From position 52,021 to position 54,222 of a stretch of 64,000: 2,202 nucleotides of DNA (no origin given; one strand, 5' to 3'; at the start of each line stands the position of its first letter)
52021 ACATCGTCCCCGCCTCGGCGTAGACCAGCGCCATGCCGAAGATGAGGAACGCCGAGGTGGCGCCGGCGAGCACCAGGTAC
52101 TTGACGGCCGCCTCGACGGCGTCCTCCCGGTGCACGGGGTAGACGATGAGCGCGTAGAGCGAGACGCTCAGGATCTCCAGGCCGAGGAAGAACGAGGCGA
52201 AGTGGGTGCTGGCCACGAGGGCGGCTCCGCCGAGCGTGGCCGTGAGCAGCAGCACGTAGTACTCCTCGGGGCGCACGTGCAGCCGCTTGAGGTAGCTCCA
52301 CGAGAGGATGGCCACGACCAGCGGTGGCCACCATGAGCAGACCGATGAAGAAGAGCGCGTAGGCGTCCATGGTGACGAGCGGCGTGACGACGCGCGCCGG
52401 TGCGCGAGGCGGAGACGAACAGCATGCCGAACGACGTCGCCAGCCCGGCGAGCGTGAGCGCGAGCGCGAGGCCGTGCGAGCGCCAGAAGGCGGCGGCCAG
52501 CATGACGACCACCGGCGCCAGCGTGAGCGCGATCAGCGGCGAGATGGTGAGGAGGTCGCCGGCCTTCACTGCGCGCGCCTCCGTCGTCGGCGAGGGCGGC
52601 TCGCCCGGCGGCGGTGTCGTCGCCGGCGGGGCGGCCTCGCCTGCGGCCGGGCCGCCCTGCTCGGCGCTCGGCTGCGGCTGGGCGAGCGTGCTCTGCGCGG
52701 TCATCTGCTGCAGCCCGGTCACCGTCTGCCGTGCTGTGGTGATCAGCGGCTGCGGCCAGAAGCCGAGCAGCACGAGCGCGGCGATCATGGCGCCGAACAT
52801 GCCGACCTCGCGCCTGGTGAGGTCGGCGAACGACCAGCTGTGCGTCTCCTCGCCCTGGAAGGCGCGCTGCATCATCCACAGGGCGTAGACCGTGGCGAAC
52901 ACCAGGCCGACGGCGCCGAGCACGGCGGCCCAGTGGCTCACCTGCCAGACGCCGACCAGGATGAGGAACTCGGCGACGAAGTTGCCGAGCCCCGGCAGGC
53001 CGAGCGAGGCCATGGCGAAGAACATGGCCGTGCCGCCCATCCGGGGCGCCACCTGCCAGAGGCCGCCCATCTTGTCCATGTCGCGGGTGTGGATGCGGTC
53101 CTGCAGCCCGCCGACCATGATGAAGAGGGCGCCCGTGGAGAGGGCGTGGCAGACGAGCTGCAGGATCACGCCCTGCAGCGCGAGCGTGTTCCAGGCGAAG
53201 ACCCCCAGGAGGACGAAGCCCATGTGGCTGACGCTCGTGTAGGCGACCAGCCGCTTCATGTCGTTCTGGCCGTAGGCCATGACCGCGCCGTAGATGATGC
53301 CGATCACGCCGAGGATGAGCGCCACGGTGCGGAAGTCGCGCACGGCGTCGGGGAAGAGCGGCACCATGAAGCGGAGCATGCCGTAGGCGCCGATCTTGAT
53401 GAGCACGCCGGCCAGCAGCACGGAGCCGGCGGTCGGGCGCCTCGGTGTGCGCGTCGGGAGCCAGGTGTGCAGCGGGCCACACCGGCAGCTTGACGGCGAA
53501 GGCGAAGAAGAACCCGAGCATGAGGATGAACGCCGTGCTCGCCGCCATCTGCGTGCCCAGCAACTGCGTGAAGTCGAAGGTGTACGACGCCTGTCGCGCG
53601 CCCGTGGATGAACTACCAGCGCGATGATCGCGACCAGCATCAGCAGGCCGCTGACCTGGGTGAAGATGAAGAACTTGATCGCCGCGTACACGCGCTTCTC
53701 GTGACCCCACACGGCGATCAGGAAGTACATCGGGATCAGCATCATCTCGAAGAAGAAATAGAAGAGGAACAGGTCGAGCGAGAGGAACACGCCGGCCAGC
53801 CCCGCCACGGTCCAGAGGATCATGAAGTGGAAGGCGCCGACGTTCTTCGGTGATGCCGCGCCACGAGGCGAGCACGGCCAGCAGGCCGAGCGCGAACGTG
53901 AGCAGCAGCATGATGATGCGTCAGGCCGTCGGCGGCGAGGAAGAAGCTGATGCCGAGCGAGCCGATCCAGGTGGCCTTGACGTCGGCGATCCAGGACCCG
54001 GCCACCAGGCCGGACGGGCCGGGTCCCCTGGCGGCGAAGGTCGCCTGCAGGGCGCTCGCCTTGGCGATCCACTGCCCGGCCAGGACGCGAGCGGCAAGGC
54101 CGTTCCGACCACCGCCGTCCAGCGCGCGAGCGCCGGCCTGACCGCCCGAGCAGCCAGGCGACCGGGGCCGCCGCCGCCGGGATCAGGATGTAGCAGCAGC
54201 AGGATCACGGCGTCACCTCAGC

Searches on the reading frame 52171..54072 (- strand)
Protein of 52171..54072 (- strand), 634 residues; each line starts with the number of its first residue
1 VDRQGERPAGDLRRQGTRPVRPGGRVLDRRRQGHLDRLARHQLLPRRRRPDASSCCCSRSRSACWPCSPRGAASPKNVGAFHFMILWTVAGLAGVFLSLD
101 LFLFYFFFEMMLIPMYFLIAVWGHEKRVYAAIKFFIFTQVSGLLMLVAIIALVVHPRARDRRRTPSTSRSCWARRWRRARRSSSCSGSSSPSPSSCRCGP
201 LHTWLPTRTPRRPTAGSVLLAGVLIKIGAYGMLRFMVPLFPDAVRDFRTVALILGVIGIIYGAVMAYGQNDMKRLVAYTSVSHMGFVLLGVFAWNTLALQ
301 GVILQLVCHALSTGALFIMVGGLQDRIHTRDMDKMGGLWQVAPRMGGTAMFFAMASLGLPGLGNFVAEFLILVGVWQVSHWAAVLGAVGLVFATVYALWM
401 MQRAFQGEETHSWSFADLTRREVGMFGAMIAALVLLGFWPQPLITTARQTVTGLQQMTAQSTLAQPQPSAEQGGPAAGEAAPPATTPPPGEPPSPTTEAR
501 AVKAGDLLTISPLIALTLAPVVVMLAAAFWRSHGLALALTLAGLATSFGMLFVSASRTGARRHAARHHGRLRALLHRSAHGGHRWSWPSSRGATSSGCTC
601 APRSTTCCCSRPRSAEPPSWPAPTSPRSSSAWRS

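Call 40: search_protein_families(library=pfam, proteins=[window:52171-54072:-], max_evalue=0.0001)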
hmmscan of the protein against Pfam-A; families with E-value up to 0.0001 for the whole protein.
window:52171-54072:- (634 aa): 1 family
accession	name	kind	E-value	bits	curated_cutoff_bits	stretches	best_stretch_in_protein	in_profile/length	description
PF00361.26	Proton_antipo_M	-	7.2e-59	199.8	21.5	2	200-388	100-288/294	NADH:quinone oxidoreductase/Mrp antiporter, TM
